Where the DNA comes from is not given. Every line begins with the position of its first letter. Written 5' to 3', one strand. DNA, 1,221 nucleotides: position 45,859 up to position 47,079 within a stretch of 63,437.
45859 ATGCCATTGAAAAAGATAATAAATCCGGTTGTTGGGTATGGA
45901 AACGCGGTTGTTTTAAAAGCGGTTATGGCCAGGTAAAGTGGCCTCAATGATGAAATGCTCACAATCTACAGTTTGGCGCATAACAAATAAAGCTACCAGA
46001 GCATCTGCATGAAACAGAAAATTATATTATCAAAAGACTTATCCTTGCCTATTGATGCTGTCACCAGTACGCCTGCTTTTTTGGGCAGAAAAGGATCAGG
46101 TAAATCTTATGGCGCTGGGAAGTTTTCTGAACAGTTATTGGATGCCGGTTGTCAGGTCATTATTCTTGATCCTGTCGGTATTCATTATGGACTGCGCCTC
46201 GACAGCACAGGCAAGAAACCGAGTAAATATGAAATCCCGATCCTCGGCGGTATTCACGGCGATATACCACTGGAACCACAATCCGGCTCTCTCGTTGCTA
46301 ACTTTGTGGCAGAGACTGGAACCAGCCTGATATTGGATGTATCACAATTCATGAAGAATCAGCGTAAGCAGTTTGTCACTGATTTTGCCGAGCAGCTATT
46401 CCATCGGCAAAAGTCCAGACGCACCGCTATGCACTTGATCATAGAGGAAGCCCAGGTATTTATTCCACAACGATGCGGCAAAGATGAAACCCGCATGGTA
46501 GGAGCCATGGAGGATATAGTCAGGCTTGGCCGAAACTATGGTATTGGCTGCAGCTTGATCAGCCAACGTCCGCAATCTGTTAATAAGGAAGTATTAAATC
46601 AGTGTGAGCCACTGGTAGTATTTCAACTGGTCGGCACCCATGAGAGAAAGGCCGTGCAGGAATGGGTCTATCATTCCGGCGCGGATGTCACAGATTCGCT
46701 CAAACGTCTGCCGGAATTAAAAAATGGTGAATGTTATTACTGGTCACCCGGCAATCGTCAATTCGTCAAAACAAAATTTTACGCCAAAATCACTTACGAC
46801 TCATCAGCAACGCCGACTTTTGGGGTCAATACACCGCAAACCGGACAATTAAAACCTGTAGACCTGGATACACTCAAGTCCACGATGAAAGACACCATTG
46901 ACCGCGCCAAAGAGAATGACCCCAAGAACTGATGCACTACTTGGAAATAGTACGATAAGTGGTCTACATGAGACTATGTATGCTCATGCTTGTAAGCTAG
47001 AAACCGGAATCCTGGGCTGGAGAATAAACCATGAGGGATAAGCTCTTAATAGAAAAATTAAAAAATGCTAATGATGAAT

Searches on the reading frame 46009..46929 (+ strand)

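Call 20: search_protein_families(library=phrogs, proteins=[window:46009-46929:+], max_evalue=0.00001)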
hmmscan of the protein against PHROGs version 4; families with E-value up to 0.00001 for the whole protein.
window:46009-46929:+ (307 aa): 2 families
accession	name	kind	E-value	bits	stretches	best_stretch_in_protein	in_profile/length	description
phrog_2666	-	head and packaging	1.5e-20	74.4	1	23-256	325-529/555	terminase large subunit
phrog_7035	-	unknown function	3.4e-17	63.1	1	108-250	452-596/969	-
